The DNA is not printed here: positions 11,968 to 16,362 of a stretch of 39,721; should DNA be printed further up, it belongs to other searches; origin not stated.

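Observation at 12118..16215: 1365-aa single-polypeptide formate dehydrogenase with a GltD/NfnB-like NAD(P)H-flavoprotein module inserted inside its NuoG-like ferredoxin domain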

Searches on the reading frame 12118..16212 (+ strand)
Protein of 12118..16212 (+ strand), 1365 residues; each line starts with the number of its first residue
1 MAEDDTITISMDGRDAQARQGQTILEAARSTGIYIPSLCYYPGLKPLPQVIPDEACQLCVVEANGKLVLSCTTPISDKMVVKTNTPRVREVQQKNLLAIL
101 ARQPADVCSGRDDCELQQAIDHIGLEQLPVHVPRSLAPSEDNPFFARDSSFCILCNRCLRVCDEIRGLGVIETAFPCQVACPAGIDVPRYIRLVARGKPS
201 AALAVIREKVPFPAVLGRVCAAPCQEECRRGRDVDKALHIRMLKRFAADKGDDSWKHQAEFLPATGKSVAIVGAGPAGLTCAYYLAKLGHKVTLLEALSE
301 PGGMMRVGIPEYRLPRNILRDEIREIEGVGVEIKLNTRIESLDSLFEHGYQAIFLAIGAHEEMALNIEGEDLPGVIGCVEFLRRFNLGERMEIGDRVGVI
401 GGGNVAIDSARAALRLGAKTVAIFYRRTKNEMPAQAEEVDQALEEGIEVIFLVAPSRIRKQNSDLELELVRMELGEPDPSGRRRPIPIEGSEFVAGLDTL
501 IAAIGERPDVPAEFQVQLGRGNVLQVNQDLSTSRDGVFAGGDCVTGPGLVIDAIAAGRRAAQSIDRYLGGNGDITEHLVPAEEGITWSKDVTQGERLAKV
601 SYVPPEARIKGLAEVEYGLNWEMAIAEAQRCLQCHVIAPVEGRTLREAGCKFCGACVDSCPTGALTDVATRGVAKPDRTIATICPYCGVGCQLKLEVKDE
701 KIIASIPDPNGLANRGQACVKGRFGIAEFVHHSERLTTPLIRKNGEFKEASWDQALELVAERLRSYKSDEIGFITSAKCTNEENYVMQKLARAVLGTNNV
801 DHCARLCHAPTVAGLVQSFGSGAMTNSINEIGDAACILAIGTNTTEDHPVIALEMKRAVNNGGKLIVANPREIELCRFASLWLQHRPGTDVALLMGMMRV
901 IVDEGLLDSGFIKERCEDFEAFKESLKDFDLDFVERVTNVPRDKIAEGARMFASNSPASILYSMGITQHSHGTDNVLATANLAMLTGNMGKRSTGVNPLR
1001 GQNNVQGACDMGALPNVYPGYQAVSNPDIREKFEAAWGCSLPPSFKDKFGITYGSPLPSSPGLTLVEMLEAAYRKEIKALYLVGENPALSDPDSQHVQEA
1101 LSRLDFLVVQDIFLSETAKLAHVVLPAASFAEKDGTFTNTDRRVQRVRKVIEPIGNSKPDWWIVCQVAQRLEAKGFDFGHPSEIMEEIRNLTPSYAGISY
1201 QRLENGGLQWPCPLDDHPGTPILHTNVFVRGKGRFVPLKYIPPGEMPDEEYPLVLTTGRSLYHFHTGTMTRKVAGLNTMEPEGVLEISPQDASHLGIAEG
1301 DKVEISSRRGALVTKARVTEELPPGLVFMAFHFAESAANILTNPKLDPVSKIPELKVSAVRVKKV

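Call 3: search_protein_families(library=pfam, proteins=[window:12118-16212:+], max_evalue=0.01)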
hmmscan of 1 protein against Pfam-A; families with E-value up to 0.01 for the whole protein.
window:12118-16212:+ (1365 aa): 23 families
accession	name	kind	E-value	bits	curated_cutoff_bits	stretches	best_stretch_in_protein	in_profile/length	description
PF00384.28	Molybdopterin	-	3.5e-82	276.7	24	1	735-1169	1-352/353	Molybdopterin oxidoreductase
PF01568.27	Molydop_binding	-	2.4e-34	118.1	26.8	1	1253-1357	1-108/110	Molydopterin dinucleotide binding domain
PF07992.20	Pyr_redox_2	-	5.2e-32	111.9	26.1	1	268-557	2-291/291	Pyridine nucleotide-disulphide oxidoreductase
PF14691.11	Fer4_20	-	1.7e-18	66.9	25.8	1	176-251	31-108/113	Dihydroprymidine dehydrogenase domain II, 4Fe-4S cluster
PF04879.21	Molybdop_Fe4S4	-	3e-17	62.8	22.7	1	679-727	3-51/55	Molybdopterin oxidoreductase Fe4S4 domain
PF13510.11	Fer2_4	-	1.5e-16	60.6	22.8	1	5-85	2-81/82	2Fe-2S iron-sulfur cluster binding domain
PF00070.33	Pyr_redox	-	4.1e-12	46.9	22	2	268-341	1-65/82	Pyridine nucleotide-disulphide oxidoreductase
PF13450.12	NAD_binding_8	-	2.3e-10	41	21.9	1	271-306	1-36/68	NAD(P)-binding Rossmann-like domain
PF01266.30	DAO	-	4.4e-08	33.5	27.9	1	269-302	2-35/353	FAD dependent oxidoreductase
PF01946.23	Thi4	-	4.5e-08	33.1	26.2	1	267-308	18-60/235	Thi4 family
PF13738.12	Pyr_redox_3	-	2.1e-07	30.9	30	1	271-296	2-28/305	Pyridine nucleotide-disulphide oxidoreductase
PF01593.30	Amino_oxidase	-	9.5e-07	28.9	19.8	1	277-305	2-30/443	Flavin containing amine oxidoreductase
PF12831.13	FAD_oxidored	-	3.3e-06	27.1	27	1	269-305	2-38/416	FAD dependent oxidoreductase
PF00037.32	Fer4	-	4.1e-05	23.7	21.1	1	650-666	8-24/24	4Fe-4S binding domain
PF03486.20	HI0933_like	-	4.4e-05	23.5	50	1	268-302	2-36/244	HI0933-like protein Rossmann domain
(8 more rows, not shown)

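Call 4: search_protein_families(library=ncbifam, proteins=[window:12118-16212:+], max_evalue=0.001)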
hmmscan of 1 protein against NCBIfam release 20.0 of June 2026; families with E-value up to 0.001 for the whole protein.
window:12118-16212:+ (1365 aa): 98 families (the best 25 are shown)
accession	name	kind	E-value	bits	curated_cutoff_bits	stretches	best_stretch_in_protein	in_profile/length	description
TIGR01591.1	Fdh-alpha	equivalog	5.4e-267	887.3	666.25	1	682-1362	1-672/672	formate dehydrogenase subunit alpha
NF047855.1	AssmNtatRedNasC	equivalog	2.2e-161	538.6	1100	1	676-1363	17-707/708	assimilatory nitrate reductase catalytic subunit NasC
NF009454.0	PRK12814.1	equivalog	2e-160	535.3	916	2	175-652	102-589/657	putative NADPH-dependent glutamate synthase small subunit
NF009410.0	PRK12771.1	subfamily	6.6e-138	460.8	516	1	172-693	45-550/566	NAD(P)-binding protein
NF009414.0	PRK12778.1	equivalog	4.6e-112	375.7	1103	2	176-568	338-749/752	bifunctional dihydroorotate dehydrogenase B NAD binding subunit/NADPH-dependent glutamate synthase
NF041323.1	Nitr_red_NasA_Halo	equivalog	3.1e-104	349.9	1000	1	687-1362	3-672/673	assimilatory nitrate reductase NasA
TIGR01316.1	gltA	equivalog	1.8e-99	333.5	471.75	2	168-568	29-449/449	NADPH-dependent glutamate synthase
TIGR03315.1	Se_ygfK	equivalog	4.2e-98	329.1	835.3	1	176-688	446-927/1012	putative selenate reductase subunit YgfK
TIGR01701.1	Fdhalpha-like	subfamily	5.1e-98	329.1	582.15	1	733-1363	97-742/744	FdhF/YdeP family oxidoreductase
NF010055.0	PRK13532.1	equivalog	1.4e-91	308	904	3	682-916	45-291/830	nitrate reductase catalytic subunit NapA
TIGR01706.1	NAPA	equivalog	2.9e-88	297.1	930.55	3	682-916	45-291/830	periplasmic nitrate reductase subunit alpha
TIGR01553.1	formate-DH-alph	equivalog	9e-88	295.1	814.2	4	680-913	45-301/1009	formate dehydrogenase-N subunit alpha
NF010590.0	PRK13984.1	equivalog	2e-79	267.4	946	1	177-569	198-607/611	putative oxidoreductase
NF041513.1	formate_DH_Act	exception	1e-78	265.3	1400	4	666-909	29-288/1067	formate dehydrogenase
TIGR01973.1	NuoG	equivalog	2.4e-77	261.2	470.05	2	651-1164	184-603/606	NADH-quinone oxidoreductase subunit NuoG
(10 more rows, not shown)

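Call 8: find_homologous_proteins(query=window:12118-16212:+, max_evalue=1e-50)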
Query window:12118-16212:+ (1365 aa): 7977 proteins with E <= 1e-50 among 8000 candidates; the best 120 are listed.
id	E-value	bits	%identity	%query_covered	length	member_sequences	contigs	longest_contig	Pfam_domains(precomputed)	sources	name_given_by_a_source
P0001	0.0e+0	3142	100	100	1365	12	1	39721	PF00384.28,PF13450.13,PF07992.21,PF00070.34,PF12831.14,PF01946.24,PF01266.31,PF13510.12,PF01593.31,PF14691.12,PF13738.13,PF01568.28,PF04879.22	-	-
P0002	0.0e+0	2775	86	100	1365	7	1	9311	PF13241.13,PF00384.28,PF13450.13,PF07992.21,PF00070.34,PF01946.24,PF01266.31,PF13510.12,PF01593.31,PF14691.12,PF13738.13,PF01568.28,PF04879.22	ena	-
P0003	0.0e+0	2731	84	100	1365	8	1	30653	PF00384.28,PF13450.13,PF07992.21,PF00070.34,PF01946.24,PF01266.31,PF13510.12,PF01593.31,PF14691.12,PF13738.13,PF01568.28,PF04879.22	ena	-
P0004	0.0e+0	2723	84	100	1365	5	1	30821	PF00384.28,PF13450.13,PF07992.21,PF00070.34,PF01946.24,PF01266.31,PF13510.12,PF01593.31,PF14691.12,PF02826.26,PF13738.13,PF01568.28,PF04879.22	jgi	-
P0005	0.0e+0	2721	84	100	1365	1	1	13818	PF13241.13,PF00384.28,PF13450.13,PF07992.21,PF00070.34,PF03486.21,PF01946.24,PF01266.31,PF13510.12,PF01593.31,PF14691.12,PF00037.33,PF13738.13,PF01568.28,PF01262.28,PF04879.22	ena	-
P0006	0.0e+0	2712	84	100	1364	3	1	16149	PF00384.28,PF13450.13,PF07992.21,PF00070.34,PF01946.24,PF01266.31,PF13510.12,PF01593.31,PF14691.12,PF13738.13,PF01568.28,PF04879.22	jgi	jgi:formate dehydrogenase alpha subunit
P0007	0.0e+0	2703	84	100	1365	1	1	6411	PF00384.28,PF13450.13,PF07992.21,PF00070.34,PF03486.21,PF01946.24,PF01266.31,PF13510.12,PF01593.31,PF14691.12,PF00037.33,PF13738.13,PF01568.28,PF04879.22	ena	-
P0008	0.0e+0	2687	83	100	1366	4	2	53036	PF00384.28,PF13450.13,PF07992.21,PF00070.34,PF01946.24,PF01266.31,PF13510.12,PF01593.31,PF14691.12,PF13738.13,PF01568.28,PF04879.22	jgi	-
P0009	0.0e+0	2666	83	100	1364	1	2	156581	PF00384.28,PF13450.13,PF07992.21,PF00070.34,PF01946.24,PF01266.31,PF13510.12,PF01593.31,PF14691.12,PF13738.13,PF01568.28,PF04879.22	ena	-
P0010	0.0e+0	2665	82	100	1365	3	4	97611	PF00384.28,PF13450.13,PF07992.21,PF00070.34,PF03486.21,PF01946.24,PF01266.31,PF13510.12,PF14691.12,PF00037.33,PF13738.13,PF01568.28,PF04879.22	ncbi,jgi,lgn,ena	-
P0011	0.0e+0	2664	82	100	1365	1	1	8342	PF01946.24,PF01266.31,PF13510.12,PF00384.28,PF13450.13,PF14691.12,PF07992.21,PF00070.34,PF13738.13,PF01568.28,PF04879.22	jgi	jgi:formate dehydrogenase alpha subunit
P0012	0.0e+0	2652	82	100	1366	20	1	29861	PF13241.13,PF00384.28,PF13450.13,PF07992.21,PF00070.34,PF01946.24,PF01266.31,PF13510.12,PF14691.12,PF13738.13,PF01568.28,PF04879.22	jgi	-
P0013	0.0e+0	2647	82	100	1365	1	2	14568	PF13241.13,PF00384.28,PF13450.13,PF07992.21,PF00070.34,PF03486.21,PF01946.24,PF01266.31,PF13510.12,PF01593.31,PF14691.12,PF13738.13,PF01568.28,PF04879.22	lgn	-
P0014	0.0e+0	2645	82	100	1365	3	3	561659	PF00384.28,PF13450.13,PF07992.21,PF00070.34,PF01946.24,PF01266.31,PF13510.12,PF14691.12,PF00037.33,PF13738.13,PF01568.28,PF04879.22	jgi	jgi:formate dehydrogenase alpha subunit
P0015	0.0e+0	2637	82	100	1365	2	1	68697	PF00384.28,PF13450.13,PF07992.21,PF00070.34,PF01946.24,PF01266.31,PF13510.12,PF14691.12,PF00037.33,PF13738.13,PF01568.28,PF04879.22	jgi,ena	-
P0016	0.0e+0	2637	81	100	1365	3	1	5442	PF00384.28,PF13450.13,PF07992.21,PF00070.34,PF01946.24,PF01266.31,PF13510.12,PF01593.31,PF14691.12,PF13738.13,PF01568.28,PF04879.22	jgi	jgi:formate dehydrogenase alpha subunit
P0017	0.0e+0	2636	81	100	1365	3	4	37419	PF00384.28,PF13450.13,PF07992.21,PF00070.34,PF03486.21,PF12831.14,PF01946.24,PF01266.31,PF13510.12,PF01593.31,PF14691.12,PF00037.33,PF13738.13,PF01568.28,PF04879.22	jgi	-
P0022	0.0e+0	2613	81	100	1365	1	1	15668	PF13241.13,PF00384.28,PF13450.13,PF07992.21,PF00070.34,PF03486.21,PF01946.24,PF01266.31,PF13510.12,PF14691.12,PF00037.33,PF13738.13,PF01568.28,PF01262.28,PF04879.22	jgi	jgi:formate dehydrogenase alpha subunit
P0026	0.0e+0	2599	81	100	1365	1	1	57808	PF13241.13,PF00384.28,PF13450.13,PF07992.21,PF00070.34,PF03486.21,PF01946.24,PF01266.31,PF13510.12,PF14691.12,PF00037.33,PF13738.13,PF01568.28,PF01262.28,PF04879.22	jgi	jgi:formate dehydrogenase alpha subunit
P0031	0.0e+0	2586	80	100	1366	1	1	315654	PF00384.28,PF13450.13,PF07992.21,PF00070.34,PF01946.24,PF01266.31,PF13510.12,PF01593.31,PF14691.12,PF13738.13,PF01568.28,PF04879.22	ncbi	-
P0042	0.0e+0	2557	79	100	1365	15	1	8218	PF00384.28,PF13450.13,PF07992.21,PF00070.34,PF03486.21,PF12831.14,PF01946.24,PF01266.31,PF13510.12,PF01593.31,PF14691.12,PF13738.13,PF01568.28,PF01262.28,PF04879.22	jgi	jgi:formate dehydrogenase alpha subunit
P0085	0.0e+0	2507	77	100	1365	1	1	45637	PF00384.28,PF13450.13,PF07992.21,PF00070.34,PF01946.24,PF01266.31,PF13510.12,PF14691.12,PF00037.33,PF13738.13,PF01568.28,PF04879.22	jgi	jgi:formate dehydrogenase alpha subunit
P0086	0.0e+0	2504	77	100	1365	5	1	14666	PF13241.13,PF00384.28,PF13450.13,PF07992.21,PF00070.34,PF03486.21,PF01946.24,PF01266.31,PF13510.12,PF01593.31,PF14691.12,PF02826.26,PF13738.13,PF01568.28,PF04879.22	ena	-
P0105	0.0e+0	2446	77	100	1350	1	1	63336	PF00384.28,PF13450.13,PF07992.21,PF00070.34,PF03486.21,PF01946.24,PF01266.31,PF13510.12,PF14691.12,PF00037.33,PF13738.13,PF01568.28,PF04879.22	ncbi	ncbi:formate dehydrogenase subunit alpha [Chloroflexota bacterium]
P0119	0.0e+0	2417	76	100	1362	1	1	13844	PF13241.13,PF00384.28,PF13450.13,PF07992.21,PF00070.34,PF03486.21,PF12831.14,PF01946.24,PF01266.31,PF13510.12,PF14691.12,PF00890.31,PF13738.13,PF01568.28,PF01262.28,PF04879.22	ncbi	-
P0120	0.0e+0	2407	75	100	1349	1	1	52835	PF00384.28,PF13450.13,PF07992.21,PF00070.34,PF03486.21,PF01946.24,PF01266.31,PF13510.12,PF01593.31,PF14691.12,PF00890.31,PF13738.13,PF01568.28,PF04879.22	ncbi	ncbi:MAG: formate dehydrogenase subunit alpha [Dehalococcoidia bacterium]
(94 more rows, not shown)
